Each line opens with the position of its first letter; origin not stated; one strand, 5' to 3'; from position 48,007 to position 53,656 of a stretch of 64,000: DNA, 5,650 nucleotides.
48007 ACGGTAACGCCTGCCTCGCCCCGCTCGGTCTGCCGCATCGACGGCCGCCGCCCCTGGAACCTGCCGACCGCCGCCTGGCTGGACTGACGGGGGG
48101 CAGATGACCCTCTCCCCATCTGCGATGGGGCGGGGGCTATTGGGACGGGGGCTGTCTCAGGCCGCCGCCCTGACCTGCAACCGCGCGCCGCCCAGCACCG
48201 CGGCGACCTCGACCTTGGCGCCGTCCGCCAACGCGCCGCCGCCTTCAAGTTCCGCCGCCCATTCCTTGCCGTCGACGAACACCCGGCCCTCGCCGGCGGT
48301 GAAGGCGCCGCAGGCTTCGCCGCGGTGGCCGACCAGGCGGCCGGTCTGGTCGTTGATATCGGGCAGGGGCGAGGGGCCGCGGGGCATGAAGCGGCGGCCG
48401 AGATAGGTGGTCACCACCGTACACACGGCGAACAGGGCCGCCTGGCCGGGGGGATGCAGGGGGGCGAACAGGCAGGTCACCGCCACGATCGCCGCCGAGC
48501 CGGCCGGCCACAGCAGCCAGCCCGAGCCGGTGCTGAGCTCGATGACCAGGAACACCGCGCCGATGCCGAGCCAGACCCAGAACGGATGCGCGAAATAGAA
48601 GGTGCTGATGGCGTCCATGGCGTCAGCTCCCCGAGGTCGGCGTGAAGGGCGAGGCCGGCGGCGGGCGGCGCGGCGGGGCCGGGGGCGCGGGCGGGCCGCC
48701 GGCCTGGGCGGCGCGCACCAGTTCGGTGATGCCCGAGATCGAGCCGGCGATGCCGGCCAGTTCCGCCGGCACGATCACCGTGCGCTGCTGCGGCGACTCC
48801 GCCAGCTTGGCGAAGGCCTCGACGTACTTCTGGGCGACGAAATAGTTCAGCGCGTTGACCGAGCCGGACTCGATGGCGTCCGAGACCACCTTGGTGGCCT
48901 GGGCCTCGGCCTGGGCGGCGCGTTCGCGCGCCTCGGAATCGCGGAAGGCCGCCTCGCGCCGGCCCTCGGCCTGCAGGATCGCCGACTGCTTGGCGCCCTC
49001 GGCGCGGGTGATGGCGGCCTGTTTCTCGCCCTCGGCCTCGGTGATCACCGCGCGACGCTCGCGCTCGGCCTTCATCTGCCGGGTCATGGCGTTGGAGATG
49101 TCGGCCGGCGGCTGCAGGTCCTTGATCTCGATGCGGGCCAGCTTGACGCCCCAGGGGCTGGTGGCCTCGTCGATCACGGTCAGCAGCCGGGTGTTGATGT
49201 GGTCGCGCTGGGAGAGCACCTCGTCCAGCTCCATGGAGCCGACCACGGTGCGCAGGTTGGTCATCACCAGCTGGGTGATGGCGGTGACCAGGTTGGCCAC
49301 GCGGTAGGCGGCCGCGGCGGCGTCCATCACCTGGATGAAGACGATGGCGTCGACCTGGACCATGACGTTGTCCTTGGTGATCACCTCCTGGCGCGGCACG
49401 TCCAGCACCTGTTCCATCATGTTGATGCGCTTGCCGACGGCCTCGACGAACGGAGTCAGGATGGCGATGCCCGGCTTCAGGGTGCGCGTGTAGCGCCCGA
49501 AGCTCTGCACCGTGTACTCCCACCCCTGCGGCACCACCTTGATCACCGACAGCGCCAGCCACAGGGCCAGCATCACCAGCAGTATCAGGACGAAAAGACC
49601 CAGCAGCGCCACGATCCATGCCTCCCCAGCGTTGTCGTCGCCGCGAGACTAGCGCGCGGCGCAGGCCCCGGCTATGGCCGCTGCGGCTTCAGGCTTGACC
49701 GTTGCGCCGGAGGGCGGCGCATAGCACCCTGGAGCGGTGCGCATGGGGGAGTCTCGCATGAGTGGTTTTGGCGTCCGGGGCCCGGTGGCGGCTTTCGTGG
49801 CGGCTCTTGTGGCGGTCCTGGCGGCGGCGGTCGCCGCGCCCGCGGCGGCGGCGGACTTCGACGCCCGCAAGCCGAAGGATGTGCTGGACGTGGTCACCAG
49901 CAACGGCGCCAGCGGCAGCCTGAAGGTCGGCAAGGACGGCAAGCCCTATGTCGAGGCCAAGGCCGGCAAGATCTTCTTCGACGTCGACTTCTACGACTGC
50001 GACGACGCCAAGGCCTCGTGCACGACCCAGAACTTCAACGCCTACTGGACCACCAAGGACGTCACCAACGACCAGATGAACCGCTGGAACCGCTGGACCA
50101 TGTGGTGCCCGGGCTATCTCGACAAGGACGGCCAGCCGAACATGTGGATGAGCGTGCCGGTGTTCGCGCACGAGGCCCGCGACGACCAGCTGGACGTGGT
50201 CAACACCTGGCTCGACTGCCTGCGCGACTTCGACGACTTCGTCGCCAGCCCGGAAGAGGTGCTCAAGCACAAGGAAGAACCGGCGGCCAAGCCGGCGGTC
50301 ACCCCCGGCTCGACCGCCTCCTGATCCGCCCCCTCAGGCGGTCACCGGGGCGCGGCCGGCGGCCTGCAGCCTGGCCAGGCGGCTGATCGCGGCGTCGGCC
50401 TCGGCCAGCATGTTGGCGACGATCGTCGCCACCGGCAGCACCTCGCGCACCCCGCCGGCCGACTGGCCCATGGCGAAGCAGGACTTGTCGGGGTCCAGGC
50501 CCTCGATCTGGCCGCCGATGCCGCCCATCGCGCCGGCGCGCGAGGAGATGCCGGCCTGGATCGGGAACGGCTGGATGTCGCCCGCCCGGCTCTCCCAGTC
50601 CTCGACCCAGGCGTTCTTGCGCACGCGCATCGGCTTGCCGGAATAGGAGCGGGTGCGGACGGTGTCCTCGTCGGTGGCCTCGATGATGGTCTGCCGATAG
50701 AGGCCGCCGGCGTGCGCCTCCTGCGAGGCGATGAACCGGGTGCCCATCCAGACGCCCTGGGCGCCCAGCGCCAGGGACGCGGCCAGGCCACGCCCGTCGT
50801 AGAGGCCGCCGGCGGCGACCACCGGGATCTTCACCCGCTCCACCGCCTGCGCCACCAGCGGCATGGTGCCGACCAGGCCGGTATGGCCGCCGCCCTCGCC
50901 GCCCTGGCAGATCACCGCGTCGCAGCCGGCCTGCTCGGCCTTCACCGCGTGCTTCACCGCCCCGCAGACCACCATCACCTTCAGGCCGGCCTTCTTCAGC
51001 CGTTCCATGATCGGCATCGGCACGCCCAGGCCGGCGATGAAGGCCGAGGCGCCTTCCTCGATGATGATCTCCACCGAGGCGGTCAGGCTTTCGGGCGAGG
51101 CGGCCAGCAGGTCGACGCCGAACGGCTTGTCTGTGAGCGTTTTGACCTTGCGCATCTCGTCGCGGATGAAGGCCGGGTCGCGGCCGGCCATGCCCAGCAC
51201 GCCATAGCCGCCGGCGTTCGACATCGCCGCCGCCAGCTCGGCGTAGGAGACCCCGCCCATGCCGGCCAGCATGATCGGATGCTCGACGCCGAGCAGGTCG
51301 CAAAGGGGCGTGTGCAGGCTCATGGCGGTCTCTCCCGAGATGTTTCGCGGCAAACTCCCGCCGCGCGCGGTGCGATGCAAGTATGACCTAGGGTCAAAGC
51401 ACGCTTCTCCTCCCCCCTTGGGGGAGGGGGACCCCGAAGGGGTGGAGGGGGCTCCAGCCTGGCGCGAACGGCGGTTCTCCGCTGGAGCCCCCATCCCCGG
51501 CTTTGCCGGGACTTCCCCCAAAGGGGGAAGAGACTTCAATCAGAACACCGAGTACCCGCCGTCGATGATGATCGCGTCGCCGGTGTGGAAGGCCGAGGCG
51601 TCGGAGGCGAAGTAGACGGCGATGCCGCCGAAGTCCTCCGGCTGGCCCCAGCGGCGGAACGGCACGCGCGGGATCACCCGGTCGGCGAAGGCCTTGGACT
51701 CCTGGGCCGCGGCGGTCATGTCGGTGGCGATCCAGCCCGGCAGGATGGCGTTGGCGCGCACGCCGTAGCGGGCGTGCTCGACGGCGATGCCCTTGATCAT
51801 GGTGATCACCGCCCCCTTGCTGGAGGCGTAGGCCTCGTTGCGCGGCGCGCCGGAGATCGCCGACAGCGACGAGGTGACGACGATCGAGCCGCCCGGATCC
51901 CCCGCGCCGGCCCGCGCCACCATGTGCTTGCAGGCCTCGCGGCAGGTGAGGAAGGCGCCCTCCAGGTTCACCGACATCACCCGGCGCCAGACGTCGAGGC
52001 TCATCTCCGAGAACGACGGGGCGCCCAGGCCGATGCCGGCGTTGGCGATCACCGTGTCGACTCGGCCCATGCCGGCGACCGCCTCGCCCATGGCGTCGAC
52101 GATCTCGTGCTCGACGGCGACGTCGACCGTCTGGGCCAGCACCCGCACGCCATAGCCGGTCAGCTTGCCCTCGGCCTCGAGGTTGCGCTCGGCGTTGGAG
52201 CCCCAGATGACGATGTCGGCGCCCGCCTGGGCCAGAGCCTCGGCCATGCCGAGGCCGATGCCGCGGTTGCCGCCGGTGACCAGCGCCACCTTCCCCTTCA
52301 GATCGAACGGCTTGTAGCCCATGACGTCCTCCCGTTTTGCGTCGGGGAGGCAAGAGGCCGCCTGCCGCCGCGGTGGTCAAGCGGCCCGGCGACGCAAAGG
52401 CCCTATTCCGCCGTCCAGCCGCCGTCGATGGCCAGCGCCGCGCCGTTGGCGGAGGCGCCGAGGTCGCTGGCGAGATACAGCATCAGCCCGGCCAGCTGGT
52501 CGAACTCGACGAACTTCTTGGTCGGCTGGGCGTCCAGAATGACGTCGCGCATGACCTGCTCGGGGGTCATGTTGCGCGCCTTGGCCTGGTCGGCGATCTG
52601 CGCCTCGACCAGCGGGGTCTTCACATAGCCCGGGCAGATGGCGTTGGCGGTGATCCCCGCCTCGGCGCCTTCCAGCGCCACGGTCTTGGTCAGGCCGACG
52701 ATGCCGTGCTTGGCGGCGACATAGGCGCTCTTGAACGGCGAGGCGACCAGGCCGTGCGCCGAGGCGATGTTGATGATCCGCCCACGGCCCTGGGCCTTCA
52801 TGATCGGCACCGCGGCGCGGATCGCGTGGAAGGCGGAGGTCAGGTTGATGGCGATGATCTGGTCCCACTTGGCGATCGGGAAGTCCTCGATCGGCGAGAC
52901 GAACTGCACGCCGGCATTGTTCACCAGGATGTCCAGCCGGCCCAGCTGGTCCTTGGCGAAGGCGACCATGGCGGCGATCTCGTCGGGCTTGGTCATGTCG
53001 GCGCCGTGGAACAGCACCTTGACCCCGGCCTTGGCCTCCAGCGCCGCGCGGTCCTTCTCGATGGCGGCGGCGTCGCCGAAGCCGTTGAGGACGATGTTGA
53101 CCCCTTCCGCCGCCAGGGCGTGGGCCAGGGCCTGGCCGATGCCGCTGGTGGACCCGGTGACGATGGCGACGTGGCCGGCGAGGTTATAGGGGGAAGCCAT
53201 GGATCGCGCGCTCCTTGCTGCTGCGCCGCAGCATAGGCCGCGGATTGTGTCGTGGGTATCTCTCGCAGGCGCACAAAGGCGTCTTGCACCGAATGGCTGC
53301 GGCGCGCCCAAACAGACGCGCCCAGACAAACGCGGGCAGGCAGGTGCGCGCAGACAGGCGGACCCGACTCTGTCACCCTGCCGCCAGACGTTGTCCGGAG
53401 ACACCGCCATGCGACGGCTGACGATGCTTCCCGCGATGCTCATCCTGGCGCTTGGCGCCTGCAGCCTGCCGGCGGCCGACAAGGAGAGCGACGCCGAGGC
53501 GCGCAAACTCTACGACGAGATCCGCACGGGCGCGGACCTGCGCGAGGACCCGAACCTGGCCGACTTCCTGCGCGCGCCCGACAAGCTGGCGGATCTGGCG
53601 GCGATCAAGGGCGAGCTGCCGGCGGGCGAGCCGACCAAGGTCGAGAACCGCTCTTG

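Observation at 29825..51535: Five copies of a ~140-150 bp composite palindromic intergenic element with covarying hairpins (UUCG/GAAG-type loops)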

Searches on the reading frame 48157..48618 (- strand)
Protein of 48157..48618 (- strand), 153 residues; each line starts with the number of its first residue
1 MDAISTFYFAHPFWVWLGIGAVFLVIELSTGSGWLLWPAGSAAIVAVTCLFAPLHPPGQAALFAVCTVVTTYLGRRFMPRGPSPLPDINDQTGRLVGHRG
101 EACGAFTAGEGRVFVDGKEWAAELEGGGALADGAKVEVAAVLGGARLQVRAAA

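Call 58: search_protein_families(library=pfam, proteins=[window:48157-48618:-], max_evalue=0.00001)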
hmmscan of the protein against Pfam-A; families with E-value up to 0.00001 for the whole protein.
window:48157-48618:- (153 aa): 1 family
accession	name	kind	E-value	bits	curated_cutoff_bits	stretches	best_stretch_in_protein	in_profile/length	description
PF01957.25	NfeD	-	1.3e-07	32.1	29.1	1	94-143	3-50/57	NfeD-like C-terminal, partner-binding domain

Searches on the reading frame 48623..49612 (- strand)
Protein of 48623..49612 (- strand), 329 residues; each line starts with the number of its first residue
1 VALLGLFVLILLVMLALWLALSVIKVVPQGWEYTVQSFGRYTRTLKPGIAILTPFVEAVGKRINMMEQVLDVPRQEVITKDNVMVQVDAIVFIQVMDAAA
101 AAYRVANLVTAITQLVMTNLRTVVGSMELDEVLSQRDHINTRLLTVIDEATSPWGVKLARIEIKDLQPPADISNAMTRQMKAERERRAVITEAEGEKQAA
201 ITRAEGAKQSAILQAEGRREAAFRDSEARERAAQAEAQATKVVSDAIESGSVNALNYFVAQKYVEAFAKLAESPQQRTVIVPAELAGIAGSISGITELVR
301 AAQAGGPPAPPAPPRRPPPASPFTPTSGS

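Call 58: search_protein_families(library=pfam, proteins=[window:48623-49612:-], max_evalue=0.00001)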
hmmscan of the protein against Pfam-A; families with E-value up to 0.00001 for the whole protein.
window:48623-49612:- (329 aa): 2 families
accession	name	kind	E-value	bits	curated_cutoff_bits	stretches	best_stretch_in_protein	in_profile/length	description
PF01145.31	Band_7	-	2.6e-37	129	23.6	1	26-197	2-176/176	SPFH domain / Band 7 family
PF16200.10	Band_7_C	-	5.1e-09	36.4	29.1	1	242-301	2-60/63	C-terminal region of band_7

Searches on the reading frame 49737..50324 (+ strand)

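Call 58: search_protein_families(library=pfam, proteins=[window:49737-50324:+], max_evalue=0.00001)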
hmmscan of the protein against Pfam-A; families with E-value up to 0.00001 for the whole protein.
window:49737-50324:+ (195 aa): 1 family
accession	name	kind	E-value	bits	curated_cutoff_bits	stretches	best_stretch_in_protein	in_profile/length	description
PF10722.14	YbjN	-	1.6e-06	28.8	22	1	50-168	6-123/126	Putative bacterial sensory transduction regulator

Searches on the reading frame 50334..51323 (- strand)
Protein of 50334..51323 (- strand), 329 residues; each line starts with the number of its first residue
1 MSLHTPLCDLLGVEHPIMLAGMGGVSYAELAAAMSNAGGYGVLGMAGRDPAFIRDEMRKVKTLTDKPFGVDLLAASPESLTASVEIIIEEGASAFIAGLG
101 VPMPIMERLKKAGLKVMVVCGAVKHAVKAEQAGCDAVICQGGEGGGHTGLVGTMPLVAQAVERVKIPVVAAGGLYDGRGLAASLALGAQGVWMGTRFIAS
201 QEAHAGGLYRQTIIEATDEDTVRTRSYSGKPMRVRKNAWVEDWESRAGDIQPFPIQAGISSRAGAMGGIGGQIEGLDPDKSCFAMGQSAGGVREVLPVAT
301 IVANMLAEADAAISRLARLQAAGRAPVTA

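Call 35: search_protein_families(library=pfam, proteins=[window:50334-51323:-], max_evalue=0.00001)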
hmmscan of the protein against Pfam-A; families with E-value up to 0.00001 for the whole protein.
window:50334-51323:- (329 aa): 2 families
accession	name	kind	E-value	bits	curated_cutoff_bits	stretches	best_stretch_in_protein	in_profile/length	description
PF03060.21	NMO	-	4.3e-63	214.1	28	2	83-307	105-330/331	Nitronate monooxygenase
PF00478.31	IMPDH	-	3e-09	36.8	25.6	1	2-205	22-247/345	IMP dehydrogenase / GMP reductase domain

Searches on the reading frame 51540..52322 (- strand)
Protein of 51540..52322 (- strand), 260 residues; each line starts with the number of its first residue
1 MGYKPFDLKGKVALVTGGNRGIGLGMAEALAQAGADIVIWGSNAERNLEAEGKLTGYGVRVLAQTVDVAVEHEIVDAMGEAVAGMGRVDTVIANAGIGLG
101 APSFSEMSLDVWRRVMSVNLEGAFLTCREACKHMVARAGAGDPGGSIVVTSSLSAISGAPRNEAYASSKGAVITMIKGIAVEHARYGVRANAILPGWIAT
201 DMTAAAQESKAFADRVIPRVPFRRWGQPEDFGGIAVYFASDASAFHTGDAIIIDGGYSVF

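Call 35: search_protein_families(library=pfam, proteins=[window:51540-52322:-], max_evalue=0.00001)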
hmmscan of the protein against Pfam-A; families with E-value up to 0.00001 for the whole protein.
window:51540-52322:- (260 aa): 4 families
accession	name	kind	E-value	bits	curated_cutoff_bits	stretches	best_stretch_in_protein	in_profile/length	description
PF13561.12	adh_short_C2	-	6.2e-56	190.1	27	1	19-258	5-236/236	Enoyl-(Acyl carrier protein) reductase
PF00106.31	adh_short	-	4e-49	167.2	26.6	1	11-209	1-193/195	short chain dehydrogenase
PF08659.16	KR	-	8.5e-14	52.3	22.6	1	13-169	3-153/180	KR domain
PF23441.1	SDR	-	2.3e-08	34.2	27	1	12-256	9-254/258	SDR-like rossmann domain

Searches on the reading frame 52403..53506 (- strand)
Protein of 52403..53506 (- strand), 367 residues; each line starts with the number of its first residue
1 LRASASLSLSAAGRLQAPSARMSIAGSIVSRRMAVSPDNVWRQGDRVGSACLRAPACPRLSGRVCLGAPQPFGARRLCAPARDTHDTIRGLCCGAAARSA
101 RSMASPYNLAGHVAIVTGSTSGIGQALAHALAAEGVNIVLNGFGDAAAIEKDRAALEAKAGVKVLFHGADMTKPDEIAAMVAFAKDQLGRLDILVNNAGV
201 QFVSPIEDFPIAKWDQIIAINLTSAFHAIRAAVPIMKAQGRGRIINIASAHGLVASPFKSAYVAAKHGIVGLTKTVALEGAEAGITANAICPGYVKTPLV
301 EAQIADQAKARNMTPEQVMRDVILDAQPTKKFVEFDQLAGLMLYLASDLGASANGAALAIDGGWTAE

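Call 58: search_protein_families(library=pfam, proteins=[window:52403-53506:-], max_evalue=0.00001)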
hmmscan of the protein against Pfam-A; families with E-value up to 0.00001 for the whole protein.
window:52403-53506:- (367 aa): 4 families
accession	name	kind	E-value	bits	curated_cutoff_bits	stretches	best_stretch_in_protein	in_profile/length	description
PF00106.31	adh_short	-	2.4e-56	190.8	26.6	1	113-306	2-193/195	short chain dehydrogenase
PF13561.12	adh_short_C2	-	2.5e-54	184.8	27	1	120-365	5-236/236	Enoyl-(Acyl carrier protein) reductase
PF08659.16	KR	-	1.7e-09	38.3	22.6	1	114-275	3-162/180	KR domain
PF23441.1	SDR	-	5.7e-06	26.3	27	0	109-312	5-211/258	SDR-like rossmann domain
